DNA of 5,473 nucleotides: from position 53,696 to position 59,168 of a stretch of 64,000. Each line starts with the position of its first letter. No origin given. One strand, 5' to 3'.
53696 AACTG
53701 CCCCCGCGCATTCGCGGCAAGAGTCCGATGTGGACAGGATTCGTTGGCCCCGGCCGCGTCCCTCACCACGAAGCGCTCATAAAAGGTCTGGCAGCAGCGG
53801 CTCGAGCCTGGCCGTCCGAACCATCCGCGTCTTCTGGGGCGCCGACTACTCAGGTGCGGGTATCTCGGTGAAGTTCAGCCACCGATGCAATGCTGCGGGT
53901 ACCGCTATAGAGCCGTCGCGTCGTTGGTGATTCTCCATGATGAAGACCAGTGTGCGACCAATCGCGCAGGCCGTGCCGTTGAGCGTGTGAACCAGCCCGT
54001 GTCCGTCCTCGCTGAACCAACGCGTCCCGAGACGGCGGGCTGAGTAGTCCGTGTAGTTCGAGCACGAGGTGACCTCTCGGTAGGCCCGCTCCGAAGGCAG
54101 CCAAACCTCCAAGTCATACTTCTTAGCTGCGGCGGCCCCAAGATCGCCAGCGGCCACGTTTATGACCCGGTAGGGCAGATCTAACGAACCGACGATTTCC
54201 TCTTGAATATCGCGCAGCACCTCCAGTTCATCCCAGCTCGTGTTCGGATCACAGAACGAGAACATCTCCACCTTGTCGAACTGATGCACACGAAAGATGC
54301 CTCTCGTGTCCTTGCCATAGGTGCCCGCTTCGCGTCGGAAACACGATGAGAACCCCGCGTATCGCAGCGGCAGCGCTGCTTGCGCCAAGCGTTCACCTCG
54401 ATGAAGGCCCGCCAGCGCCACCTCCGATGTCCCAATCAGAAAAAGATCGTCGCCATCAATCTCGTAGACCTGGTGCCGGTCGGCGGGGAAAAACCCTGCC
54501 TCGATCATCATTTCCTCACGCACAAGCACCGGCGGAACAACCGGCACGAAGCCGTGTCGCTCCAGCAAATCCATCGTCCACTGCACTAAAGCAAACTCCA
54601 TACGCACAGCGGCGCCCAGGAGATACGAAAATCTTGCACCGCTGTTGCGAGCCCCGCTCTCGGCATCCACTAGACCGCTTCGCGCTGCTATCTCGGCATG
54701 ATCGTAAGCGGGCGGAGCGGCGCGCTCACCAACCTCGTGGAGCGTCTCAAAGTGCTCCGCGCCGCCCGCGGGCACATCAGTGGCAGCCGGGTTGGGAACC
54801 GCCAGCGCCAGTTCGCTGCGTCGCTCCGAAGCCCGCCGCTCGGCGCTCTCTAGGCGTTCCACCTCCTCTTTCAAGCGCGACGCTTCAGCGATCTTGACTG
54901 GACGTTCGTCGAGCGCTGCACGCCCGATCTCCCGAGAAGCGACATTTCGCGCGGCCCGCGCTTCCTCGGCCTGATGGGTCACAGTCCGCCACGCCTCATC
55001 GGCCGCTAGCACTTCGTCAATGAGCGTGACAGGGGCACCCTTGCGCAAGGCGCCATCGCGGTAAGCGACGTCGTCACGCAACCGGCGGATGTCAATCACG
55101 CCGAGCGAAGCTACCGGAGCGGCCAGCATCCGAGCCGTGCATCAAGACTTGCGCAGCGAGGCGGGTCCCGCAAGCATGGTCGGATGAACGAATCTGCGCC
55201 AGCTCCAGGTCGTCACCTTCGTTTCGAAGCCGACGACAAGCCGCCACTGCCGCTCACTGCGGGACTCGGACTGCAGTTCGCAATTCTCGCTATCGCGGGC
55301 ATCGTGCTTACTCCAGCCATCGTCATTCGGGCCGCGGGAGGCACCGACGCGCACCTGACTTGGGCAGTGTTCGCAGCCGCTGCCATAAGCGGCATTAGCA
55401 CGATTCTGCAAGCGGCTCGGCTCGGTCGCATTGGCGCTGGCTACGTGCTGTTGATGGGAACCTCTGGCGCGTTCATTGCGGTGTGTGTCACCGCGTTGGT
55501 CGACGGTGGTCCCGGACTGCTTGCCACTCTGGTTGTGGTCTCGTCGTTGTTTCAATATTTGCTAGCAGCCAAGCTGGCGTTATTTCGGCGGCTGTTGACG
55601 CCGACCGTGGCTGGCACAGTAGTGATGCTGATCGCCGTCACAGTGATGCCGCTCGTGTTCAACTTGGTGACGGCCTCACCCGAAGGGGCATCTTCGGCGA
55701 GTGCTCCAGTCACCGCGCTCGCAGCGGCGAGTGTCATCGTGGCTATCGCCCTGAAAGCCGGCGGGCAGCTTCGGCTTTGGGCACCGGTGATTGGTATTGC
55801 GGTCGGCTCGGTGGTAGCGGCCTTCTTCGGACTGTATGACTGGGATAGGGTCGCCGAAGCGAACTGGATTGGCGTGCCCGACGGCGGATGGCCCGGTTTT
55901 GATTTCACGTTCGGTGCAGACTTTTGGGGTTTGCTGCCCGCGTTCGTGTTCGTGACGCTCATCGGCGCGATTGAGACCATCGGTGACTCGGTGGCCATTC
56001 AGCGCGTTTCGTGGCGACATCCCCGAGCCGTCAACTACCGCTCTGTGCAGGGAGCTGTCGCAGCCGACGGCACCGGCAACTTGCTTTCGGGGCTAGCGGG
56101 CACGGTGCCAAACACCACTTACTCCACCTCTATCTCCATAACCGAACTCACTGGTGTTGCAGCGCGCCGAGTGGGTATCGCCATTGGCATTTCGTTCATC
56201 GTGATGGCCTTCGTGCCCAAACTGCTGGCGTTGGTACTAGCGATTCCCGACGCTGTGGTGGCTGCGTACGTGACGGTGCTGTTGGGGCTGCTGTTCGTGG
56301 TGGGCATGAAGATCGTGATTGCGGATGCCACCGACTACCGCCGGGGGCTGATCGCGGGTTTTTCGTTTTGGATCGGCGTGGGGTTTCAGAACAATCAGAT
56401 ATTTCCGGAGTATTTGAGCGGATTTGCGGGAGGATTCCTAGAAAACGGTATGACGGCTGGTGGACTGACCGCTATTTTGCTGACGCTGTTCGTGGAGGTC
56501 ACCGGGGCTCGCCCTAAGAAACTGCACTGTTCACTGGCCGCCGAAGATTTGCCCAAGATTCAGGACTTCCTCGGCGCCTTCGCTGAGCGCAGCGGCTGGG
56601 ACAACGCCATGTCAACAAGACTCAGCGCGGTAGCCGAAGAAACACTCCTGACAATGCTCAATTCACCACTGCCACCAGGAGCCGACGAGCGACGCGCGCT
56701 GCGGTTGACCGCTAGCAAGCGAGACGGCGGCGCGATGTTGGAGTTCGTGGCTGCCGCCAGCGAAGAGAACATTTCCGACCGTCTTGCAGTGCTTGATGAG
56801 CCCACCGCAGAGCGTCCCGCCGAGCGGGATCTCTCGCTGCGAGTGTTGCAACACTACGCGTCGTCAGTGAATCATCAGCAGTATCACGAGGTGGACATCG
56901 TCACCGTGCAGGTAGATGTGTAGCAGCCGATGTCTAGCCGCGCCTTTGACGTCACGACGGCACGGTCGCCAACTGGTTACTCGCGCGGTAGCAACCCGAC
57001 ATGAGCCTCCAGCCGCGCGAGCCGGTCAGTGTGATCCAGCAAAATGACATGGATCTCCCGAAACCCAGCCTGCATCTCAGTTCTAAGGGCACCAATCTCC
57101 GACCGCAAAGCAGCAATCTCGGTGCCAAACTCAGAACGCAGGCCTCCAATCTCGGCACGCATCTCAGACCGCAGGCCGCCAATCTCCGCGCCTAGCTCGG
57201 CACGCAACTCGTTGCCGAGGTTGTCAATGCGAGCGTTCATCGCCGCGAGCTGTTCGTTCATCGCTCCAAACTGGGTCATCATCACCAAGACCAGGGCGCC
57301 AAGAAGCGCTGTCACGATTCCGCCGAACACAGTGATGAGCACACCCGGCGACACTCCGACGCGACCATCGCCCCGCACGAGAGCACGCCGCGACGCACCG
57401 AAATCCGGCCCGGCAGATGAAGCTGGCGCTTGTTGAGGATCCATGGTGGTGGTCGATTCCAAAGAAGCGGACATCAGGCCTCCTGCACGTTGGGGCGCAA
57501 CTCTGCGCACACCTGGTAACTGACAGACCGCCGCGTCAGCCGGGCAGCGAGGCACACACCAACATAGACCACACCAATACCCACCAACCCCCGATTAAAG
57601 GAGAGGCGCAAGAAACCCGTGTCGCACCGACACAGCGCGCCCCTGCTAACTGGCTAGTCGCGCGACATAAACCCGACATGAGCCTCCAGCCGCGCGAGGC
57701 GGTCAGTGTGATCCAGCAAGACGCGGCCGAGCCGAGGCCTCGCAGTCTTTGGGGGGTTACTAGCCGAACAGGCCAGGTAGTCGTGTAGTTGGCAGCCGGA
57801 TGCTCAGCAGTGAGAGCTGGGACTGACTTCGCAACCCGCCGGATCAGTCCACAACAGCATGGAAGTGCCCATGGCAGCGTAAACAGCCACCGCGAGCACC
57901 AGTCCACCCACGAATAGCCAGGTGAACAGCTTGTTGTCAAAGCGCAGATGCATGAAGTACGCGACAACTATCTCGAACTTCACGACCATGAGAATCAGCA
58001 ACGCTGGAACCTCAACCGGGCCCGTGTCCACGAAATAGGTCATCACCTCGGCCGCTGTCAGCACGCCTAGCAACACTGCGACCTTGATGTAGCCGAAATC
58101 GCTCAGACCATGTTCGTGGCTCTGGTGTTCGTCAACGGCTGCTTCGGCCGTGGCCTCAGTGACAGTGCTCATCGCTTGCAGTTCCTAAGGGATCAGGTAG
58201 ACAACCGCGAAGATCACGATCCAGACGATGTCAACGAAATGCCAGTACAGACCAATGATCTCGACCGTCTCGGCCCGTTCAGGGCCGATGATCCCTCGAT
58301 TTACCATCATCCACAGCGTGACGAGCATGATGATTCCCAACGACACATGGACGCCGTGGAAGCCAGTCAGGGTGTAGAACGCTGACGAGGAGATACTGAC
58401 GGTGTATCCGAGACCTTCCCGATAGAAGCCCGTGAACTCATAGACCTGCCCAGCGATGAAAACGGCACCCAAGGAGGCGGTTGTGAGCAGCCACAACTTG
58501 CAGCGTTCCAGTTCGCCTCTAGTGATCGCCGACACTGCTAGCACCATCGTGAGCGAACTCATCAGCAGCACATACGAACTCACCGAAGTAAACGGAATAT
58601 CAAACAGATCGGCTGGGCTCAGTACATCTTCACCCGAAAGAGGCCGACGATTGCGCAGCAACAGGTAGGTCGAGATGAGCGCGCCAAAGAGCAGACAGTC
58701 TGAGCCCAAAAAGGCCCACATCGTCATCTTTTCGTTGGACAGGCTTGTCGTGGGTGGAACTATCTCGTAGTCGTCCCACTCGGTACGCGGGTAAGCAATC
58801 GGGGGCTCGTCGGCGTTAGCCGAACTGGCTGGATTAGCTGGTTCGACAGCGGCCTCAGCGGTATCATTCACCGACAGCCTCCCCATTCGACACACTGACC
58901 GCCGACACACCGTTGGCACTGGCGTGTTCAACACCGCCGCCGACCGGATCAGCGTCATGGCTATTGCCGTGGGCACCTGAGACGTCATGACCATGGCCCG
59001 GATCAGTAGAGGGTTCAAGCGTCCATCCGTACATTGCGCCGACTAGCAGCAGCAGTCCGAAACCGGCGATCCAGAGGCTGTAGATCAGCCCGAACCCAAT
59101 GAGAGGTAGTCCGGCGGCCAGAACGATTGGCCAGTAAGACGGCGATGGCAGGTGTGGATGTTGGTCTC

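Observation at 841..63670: Pervasive short tandem micro-duplications (mostly 15-nt units), in-frame inside genes, by eye confined to the two housekeeping flanks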

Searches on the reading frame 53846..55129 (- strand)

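Call 30: search_protein_families(library=pfam, proteins=[window:53846-55129:-], max_evalue=0.0001)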
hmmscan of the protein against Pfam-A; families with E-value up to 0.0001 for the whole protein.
window:53846-55129:- (427 aa): 2 families
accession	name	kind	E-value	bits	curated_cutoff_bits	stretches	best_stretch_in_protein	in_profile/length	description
PF00587.30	tRNA-synt_2b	-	6.7e-35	121.2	29.3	1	225-401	6-179/179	tRNA synthetase class II core domain (G, H, P, S and T)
PF02403.27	Seryl_tRNA_N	-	7.8e-17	61.9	28.2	1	11-113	1-106/108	Seryl-tRNA synthetase N-terminal domain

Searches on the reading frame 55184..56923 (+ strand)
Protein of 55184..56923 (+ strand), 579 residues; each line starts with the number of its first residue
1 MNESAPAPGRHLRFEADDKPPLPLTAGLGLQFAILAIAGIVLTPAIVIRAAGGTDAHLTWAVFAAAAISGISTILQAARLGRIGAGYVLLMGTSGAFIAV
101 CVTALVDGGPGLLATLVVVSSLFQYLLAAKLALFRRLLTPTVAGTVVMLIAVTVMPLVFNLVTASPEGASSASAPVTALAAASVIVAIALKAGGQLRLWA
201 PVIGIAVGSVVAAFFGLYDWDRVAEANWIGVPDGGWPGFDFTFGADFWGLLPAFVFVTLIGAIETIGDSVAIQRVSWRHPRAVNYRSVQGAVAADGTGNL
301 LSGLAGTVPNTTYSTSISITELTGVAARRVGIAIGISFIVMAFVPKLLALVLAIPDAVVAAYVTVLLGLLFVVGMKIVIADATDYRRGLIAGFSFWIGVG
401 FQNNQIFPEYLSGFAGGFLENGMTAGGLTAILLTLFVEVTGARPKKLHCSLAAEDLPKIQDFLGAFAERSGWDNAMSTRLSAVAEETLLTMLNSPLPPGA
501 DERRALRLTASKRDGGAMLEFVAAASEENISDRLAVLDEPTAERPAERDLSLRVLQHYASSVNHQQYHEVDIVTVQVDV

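Call 30: search_protein_families(library=pfam, proteins=[window:55184-56923:+], max_evalue=0.0001)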
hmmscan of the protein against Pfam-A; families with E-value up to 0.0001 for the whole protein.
window:55184-56923:+ (579 aa): 1 family
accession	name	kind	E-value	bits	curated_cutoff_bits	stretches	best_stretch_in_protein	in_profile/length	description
PF00860.26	Xan_ur_permease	-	9.7e-46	156.7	27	1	28-401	6-383/389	Permease family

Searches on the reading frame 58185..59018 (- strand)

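Call 30: search_protein_families(library=pfam, proteins=[window:58185-59018:-], max_evalue=0.0001)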
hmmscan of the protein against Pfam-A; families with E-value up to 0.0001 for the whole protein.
window:58185-59018:- (277 aa): 1 family
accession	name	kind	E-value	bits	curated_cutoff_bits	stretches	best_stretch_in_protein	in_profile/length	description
PF00510.24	COX3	-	2.4e-17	64.1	23.8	1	136-275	121-255/258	Cytochrome c oxidase subunit III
